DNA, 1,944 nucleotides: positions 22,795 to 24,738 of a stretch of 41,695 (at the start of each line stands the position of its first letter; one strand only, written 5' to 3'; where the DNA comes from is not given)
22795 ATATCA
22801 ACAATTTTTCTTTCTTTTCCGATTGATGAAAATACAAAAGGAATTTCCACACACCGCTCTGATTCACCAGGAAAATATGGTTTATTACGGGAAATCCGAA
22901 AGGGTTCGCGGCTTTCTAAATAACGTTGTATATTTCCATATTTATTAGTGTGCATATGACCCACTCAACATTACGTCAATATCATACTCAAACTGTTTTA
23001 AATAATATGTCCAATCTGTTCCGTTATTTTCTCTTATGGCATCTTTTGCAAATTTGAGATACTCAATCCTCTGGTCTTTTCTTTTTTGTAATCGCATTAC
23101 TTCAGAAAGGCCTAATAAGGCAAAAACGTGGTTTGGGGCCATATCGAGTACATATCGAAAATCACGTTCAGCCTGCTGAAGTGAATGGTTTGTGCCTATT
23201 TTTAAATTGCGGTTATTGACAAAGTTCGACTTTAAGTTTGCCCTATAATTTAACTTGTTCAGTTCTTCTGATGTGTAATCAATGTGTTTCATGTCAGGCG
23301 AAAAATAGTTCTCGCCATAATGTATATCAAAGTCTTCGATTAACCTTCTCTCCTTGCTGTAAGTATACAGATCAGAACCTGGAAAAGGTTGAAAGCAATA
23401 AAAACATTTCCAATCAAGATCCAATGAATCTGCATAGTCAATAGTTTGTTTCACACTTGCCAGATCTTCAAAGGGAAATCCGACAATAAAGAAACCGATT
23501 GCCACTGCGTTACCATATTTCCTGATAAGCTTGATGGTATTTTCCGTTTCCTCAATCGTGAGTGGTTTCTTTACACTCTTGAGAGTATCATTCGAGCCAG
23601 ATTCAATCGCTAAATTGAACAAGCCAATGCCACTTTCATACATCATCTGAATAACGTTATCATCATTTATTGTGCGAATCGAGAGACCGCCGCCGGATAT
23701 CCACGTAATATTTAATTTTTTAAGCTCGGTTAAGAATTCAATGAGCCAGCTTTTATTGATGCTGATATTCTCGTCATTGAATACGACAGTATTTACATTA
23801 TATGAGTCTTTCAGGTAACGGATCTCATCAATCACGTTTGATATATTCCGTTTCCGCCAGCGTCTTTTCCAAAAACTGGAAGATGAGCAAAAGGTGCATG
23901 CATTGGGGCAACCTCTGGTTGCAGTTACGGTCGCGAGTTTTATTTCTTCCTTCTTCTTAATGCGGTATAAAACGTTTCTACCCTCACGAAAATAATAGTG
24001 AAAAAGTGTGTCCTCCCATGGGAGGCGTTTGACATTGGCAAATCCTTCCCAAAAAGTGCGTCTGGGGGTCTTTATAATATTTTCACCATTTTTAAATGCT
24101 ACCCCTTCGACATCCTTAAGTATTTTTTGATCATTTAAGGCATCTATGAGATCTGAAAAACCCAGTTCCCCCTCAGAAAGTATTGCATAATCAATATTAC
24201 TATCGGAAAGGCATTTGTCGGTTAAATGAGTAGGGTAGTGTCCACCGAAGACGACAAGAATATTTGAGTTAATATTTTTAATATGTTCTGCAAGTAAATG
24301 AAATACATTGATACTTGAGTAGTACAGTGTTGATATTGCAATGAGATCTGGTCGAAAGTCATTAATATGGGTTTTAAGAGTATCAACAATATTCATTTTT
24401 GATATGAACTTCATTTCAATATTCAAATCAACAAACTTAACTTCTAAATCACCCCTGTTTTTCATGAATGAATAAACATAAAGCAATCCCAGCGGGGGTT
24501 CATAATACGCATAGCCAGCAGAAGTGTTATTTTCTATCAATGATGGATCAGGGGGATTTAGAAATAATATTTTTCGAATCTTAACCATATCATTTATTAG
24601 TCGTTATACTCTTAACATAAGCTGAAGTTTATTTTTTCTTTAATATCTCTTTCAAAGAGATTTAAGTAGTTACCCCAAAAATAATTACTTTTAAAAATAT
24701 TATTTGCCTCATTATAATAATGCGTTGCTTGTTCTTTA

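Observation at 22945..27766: Three consecutive cobalamin-type (class B) radical SAM enzymes inside a glycan island; two are equal-length tandem paralogs with TPR-like tails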

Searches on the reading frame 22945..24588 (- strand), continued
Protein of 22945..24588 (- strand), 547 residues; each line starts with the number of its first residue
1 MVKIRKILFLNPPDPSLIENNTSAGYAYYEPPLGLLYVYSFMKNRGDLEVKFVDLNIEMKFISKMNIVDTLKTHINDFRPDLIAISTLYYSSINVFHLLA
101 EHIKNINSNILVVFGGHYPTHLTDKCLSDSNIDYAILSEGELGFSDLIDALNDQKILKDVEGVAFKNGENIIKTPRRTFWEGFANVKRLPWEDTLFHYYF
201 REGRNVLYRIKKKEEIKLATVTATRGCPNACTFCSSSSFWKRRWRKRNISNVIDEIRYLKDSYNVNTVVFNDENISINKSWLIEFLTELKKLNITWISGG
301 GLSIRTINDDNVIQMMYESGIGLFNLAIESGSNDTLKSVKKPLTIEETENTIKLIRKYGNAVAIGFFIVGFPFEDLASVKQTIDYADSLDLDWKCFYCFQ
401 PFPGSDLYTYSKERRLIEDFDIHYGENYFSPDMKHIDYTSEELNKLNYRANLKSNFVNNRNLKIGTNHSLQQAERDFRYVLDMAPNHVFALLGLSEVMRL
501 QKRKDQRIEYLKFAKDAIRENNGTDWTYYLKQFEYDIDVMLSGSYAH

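Call 53: search_solved_structures(query=A1, max_evalue=0.01, show_alignments=2)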
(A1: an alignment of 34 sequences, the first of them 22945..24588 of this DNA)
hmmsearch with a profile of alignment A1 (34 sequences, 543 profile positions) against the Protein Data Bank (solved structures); distinct sequences matched with E-value up to 0.01: 12.
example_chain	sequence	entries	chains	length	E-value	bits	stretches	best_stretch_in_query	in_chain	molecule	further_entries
9ccb_A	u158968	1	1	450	8.6e-23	83.6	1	215-411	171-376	Radical SAM core domain-containing protein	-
7rdr_A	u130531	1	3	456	7.4e-18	67.3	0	316-366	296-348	Circular tendon repeat protein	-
6fd2_B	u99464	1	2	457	6.8e-17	64.1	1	218-421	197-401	Putative apramycin biosynthetic oxidoreductase 4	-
2qgq_A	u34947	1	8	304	2.1e-16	62.5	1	219-400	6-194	Protein TM_1862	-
4jc0_A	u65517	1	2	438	2.4e-16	62.3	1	216-400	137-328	Ribosomal protein S12 methylthiotransferase RimO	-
5ul2_A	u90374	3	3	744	4.7e-12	48.1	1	40-177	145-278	OxsB protein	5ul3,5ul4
7kdx_A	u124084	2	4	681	2e-08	36.2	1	78-277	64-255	Methyltransferase TokK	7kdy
9n1b_A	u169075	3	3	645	3.2e-06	28.9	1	68-274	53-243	Radical SAM protein | Radical SAM enzyme CysS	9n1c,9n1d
9p2u_A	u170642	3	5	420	1.1e-05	27.2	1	327-407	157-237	Radical S-adenosylmethionine methyltransferase NocN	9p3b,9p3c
7mjz_A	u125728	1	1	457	1.1e-05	27.1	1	222-410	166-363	tRNA-2-methylthio-N(6)-dimethylallyladenosine synthase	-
7mjv_A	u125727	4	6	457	1.8e-05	26.4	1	222-406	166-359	tRNA-2-methylthio-N(6)-dimethylallyladenosine synthase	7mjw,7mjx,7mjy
6wte_A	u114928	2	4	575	0.0005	21.6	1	67-261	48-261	B12-binding domain-containing protein | Tryptophan-C2-methyltransferase containing B12-binding domain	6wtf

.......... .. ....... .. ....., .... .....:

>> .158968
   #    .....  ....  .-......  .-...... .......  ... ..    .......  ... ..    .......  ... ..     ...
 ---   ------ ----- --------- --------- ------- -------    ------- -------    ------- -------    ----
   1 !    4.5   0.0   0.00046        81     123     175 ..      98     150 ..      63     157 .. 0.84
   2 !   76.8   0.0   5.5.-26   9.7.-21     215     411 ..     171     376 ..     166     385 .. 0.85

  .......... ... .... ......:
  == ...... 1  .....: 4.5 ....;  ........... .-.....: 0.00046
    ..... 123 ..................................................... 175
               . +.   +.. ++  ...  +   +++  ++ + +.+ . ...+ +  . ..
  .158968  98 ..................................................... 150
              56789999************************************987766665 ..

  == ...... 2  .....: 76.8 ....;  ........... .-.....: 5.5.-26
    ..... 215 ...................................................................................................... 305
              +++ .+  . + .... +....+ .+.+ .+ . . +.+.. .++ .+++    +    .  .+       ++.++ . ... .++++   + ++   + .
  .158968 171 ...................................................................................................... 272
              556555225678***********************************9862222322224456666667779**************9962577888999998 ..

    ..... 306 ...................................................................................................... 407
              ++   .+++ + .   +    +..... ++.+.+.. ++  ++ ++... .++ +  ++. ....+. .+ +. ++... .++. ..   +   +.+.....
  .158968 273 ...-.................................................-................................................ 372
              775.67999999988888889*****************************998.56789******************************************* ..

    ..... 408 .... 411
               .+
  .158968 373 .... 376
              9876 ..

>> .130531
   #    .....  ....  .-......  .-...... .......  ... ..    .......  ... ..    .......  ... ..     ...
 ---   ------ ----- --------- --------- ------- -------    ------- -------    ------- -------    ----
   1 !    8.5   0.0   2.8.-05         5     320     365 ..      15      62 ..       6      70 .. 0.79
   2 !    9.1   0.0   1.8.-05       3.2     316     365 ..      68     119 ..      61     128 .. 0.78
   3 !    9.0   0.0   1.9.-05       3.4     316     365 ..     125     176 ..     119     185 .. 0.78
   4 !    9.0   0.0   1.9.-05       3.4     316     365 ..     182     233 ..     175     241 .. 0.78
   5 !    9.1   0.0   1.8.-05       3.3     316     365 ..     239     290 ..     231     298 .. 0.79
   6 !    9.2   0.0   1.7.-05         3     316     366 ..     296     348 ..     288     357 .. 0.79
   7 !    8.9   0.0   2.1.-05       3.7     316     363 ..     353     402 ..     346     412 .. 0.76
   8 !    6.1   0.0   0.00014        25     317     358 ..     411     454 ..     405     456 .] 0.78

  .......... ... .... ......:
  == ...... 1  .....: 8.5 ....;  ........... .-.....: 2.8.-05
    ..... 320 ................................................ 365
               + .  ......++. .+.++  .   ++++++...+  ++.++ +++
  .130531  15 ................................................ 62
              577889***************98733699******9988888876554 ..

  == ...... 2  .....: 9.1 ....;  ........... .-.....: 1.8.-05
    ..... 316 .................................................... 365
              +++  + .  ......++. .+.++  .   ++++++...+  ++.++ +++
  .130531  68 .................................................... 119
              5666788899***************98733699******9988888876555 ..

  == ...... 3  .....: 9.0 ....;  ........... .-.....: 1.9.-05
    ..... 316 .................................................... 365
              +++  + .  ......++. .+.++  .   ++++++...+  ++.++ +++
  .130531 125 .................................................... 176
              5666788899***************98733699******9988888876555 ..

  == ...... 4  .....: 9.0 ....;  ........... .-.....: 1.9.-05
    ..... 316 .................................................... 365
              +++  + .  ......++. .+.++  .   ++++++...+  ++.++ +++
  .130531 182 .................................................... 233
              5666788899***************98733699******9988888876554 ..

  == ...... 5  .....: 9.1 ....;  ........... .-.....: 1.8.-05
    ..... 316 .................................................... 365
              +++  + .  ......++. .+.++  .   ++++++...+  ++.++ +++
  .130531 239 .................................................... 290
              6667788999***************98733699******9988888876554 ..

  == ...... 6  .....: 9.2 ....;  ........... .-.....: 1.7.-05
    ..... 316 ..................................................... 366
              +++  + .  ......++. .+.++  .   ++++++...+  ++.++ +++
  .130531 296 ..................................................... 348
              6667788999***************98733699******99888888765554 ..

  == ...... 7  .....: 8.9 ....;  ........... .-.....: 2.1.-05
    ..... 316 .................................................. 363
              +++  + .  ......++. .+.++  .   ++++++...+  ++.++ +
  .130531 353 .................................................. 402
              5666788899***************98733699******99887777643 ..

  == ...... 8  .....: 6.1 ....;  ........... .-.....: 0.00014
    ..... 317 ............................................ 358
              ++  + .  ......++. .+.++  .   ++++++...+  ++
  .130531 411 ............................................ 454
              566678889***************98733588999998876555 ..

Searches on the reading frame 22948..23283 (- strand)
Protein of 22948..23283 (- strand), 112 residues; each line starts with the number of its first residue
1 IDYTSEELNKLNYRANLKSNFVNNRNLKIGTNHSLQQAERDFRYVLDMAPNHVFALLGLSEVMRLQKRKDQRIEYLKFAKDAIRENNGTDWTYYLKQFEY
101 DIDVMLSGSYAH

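Call 69: search_protein_representatives(protein=window:22948-23283:-)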
Query: 112 residues. Proteins with E-value up to 0.001 (for the whole library): 148; up to 1e-10: 19; up to 1e-30: 0. The best 148 are listed.
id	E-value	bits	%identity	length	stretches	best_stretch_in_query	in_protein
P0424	3.5e-29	117.5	52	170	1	1-109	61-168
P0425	4.9e-28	113.8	83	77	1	1-70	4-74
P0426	2.7e-20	88.9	39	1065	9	35-64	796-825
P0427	1.0e-17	80.6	65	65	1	48-110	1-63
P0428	1.1e-17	80.5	40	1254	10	38-68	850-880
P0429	1.8e-17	79.8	29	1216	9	27-77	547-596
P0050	4.4e-17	78.6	45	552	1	2-104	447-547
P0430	8.7e-17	77.6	44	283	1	1-94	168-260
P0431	6.4e-16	74.9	30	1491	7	33-80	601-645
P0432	3.7e-15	72.4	46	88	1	23-103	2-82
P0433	1.3e-13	67.4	43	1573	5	34-75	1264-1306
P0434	3.2e-13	66.2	39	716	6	35-71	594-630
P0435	5.4e-13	65.5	42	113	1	3-93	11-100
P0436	2.0e-12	63.6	36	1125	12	35-76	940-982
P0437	9.0e-12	61.5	33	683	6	34-80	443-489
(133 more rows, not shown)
